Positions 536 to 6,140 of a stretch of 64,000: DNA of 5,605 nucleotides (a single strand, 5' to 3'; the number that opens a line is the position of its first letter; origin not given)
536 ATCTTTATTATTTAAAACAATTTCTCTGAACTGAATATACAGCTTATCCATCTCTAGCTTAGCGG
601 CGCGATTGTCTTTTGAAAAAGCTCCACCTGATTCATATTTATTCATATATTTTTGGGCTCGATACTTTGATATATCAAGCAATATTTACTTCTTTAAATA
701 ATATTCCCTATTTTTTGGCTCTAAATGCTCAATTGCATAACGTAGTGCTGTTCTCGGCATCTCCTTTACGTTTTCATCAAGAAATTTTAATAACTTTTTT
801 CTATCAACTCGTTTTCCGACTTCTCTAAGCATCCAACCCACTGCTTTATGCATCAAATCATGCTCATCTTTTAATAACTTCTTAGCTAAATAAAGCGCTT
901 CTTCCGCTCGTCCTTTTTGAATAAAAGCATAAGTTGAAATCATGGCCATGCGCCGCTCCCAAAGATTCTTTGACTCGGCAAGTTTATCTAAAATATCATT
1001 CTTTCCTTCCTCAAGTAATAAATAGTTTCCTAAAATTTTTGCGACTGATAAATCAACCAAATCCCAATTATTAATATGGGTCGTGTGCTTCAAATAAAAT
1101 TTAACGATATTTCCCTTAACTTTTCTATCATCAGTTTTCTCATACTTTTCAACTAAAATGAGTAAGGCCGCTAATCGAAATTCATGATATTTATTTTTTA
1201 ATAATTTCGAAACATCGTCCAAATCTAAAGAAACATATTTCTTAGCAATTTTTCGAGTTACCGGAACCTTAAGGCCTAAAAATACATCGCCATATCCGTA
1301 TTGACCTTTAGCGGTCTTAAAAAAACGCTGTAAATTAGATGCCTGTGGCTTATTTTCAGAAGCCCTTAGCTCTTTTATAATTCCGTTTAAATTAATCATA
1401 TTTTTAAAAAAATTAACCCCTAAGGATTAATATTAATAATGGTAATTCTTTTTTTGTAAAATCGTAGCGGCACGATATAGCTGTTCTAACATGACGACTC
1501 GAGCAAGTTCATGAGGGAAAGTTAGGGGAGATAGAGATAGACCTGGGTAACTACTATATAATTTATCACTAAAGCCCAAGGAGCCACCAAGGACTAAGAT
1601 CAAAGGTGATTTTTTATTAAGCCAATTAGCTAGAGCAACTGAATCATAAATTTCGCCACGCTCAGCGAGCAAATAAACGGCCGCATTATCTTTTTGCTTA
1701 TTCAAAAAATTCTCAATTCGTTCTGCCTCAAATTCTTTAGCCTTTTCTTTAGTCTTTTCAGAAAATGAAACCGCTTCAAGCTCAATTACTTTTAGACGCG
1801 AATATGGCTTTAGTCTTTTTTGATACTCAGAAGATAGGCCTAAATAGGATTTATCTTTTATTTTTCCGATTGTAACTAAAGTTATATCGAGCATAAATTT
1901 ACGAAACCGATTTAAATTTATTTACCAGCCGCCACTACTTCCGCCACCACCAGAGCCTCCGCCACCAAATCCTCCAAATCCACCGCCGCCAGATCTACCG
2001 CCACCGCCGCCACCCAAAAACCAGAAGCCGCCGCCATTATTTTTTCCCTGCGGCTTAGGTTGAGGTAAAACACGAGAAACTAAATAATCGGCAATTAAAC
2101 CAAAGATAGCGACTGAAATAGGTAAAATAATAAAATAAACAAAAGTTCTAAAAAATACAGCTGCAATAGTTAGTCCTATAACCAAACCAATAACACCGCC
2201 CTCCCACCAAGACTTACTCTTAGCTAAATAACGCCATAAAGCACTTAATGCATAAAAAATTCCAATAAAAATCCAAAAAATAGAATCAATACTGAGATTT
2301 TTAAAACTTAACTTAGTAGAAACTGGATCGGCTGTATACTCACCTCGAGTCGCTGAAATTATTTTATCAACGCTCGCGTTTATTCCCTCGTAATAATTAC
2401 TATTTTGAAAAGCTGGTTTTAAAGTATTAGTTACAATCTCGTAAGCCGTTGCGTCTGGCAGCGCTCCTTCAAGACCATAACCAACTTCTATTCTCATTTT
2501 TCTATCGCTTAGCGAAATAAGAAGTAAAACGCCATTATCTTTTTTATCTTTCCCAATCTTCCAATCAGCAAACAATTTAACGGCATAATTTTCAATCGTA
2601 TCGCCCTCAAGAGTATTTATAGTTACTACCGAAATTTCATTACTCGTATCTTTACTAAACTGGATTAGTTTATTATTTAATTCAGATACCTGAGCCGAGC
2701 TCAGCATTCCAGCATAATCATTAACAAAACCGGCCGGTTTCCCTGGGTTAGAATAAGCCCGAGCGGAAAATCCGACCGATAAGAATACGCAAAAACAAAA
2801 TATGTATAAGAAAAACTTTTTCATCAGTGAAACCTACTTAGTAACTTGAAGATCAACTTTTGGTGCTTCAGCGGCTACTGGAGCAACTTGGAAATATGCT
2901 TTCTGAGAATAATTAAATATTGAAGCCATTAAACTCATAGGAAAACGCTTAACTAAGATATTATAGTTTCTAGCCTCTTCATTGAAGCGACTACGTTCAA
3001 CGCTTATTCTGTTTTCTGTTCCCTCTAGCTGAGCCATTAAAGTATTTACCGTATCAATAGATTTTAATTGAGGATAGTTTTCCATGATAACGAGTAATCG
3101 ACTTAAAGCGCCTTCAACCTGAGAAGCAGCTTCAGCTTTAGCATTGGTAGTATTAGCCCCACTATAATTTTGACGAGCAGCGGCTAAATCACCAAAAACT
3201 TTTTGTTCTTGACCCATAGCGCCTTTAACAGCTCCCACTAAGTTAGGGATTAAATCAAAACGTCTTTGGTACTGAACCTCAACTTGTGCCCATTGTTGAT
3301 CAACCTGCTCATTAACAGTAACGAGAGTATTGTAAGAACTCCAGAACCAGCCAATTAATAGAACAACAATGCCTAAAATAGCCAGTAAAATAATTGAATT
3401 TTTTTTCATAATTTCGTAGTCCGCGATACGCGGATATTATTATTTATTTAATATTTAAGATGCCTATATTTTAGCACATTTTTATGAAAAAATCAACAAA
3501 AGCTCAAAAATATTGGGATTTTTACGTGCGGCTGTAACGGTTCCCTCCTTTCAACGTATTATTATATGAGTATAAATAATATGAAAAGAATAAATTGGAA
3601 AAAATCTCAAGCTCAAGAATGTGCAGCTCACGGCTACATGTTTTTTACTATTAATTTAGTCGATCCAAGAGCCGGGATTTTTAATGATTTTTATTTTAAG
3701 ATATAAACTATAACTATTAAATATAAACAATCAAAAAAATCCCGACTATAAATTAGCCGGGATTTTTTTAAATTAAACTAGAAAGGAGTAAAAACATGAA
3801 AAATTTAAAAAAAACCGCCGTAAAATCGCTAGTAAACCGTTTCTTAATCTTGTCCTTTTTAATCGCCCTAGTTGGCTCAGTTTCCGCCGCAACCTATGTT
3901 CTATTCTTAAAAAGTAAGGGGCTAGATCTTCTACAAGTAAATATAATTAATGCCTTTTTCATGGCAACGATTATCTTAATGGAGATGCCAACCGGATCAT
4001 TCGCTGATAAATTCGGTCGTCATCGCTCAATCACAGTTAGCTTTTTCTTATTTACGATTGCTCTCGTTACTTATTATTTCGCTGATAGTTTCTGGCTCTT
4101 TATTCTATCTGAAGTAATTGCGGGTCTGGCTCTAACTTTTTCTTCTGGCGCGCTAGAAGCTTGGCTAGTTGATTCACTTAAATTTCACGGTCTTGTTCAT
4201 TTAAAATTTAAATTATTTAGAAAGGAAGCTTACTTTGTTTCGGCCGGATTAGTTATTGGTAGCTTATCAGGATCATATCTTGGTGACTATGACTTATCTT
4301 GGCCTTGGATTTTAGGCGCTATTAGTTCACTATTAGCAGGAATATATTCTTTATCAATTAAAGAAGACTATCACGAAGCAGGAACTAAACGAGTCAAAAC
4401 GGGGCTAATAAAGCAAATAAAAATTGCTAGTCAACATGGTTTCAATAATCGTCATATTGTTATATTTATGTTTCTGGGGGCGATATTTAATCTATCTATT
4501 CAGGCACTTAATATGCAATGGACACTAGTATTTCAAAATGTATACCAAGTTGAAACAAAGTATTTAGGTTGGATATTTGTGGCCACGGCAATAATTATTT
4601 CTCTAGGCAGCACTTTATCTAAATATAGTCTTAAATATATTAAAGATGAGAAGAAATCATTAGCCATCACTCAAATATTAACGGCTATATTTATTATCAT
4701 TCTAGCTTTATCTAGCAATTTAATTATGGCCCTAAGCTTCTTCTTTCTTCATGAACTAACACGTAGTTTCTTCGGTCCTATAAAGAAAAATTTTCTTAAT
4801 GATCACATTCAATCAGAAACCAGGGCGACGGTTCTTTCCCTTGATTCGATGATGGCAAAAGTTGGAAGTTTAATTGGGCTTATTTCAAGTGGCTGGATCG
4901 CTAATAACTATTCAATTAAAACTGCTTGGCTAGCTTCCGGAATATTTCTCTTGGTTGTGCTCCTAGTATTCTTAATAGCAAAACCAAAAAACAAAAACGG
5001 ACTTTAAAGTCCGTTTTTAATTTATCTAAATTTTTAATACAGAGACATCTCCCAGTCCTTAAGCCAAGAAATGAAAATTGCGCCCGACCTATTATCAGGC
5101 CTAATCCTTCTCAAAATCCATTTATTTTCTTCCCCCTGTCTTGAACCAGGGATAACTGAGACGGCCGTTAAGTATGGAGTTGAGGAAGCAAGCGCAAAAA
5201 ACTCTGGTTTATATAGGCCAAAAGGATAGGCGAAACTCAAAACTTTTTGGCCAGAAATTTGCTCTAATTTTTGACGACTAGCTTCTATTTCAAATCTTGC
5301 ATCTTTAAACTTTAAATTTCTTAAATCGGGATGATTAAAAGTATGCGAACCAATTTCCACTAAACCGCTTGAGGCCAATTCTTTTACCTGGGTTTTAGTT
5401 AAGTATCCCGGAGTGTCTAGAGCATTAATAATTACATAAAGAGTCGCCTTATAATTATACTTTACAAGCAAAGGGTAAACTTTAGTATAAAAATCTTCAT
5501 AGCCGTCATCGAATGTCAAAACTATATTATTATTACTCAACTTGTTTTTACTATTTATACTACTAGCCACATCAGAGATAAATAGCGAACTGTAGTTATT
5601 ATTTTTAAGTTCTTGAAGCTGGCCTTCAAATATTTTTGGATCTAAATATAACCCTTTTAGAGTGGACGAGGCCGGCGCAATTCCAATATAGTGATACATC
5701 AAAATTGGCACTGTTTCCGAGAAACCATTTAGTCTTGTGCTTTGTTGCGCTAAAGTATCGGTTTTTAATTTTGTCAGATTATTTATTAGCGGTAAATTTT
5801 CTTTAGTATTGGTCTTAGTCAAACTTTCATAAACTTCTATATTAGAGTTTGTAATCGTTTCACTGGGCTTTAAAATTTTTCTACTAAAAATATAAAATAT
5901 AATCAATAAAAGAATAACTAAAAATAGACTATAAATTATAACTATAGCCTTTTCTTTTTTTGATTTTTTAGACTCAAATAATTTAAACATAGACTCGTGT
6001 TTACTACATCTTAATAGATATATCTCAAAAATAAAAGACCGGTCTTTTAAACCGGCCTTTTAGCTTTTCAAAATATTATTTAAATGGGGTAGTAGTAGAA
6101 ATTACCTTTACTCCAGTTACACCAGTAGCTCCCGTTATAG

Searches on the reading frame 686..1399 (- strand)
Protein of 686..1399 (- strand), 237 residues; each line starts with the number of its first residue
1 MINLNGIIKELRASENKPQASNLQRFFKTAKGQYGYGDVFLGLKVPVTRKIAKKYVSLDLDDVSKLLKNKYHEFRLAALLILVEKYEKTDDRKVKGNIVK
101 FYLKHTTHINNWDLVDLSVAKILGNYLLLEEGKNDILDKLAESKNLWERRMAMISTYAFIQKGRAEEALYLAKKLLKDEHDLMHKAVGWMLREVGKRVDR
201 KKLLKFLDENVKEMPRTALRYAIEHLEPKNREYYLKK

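Call 69: search_protein_families(library=pfam, proteins=[window:686-1399:-], max_evalue=0.00001)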
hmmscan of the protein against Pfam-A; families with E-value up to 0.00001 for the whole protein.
window:686-1399:- (237 aa): 1 family
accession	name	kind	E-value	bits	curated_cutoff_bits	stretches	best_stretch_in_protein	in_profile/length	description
PF08713.17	DNA_alkylation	-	4.3e-61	206.7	21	1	7-226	1-213/213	DNA alkylation repair enzyme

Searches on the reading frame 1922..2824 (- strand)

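Call 69: search_protein_families(library=pfam, proteins=[window:1922-2824:-], max_evalue=0.00001)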
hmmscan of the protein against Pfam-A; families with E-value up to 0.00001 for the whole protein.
window:1922-2824:- (300 aa): 1 family
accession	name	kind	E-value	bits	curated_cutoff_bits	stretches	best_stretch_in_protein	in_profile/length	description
PF04536.20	TPM_phosphatase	-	1.1e-44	151.8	22.1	1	34-157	1-124/125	TPM domain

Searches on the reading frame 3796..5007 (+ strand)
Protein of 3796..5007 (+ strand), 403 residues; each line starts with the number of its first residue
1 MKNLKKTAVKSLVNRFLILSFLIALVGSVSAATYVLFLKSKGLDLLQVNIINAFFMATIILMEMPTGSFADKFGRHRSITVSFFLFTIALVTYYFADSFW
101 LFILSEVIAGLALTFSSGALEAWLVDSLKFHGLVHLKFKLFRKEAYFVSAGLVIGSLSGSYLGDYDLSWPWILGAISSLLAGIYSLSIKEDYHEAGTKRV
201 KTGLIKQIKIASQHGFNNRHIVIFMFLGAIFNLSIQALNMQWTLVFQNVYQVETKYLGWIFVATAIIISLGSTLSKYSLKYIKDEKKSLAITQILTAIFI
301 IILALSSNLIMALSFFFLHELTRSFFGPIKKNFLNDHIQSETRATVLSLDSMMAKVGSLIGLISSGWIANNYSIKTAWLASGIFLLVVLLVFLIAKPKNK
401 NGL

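Call 69: search_protein_families(library=pfam, proteins=[window:3796-5007:+], max_evalue=0.00001)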
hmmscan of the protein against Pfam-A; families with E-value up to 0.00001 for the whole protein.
window:3796-5007:+ (403 aa): 2 families
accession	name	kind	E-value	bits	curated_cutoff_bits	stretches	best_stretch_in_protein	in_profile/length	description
PF07690.21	MFS_1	-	2.1e-31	109.5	33.4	2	17-275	2-258/347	Major Facilitator Superfamily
PF05631.20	MFS_5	-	3.3e-10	39.9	25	1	8-310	31-334/356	Sugar-tranasporters, 12 TM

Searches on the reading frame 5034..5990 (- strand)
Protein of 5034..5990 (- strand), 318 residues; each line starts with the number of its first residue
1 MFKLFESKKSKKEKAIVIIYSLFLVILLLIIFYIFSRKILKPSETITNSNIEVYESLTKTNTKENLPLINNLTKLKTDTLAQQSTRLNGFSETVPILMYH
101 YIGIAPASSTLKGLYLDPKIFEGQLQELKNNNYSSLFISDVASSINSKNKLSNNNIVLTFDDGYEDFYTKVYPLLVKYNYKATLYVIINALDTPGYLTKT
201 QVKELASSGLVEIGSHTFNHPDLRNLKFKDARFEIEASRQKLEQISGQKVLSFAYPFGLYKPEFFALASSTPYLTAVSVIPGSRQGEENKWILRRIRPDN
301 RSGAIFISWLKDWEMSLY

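Call 69: search_protein_families(library=pfam, proteins=[window:5034-5990:-], max_evalue=0.00001)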
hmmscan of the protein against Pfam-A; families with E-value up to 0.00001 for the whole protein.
window:5034-5990:- (318 aa): 1 family
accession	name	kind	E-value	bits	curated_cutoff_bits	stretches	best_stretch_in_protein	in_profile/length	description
PF01522.26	Polysacc_deac_1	-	8.1e-29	100.5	23.1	1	149-273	2-121/124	Polysaccharide deacetylase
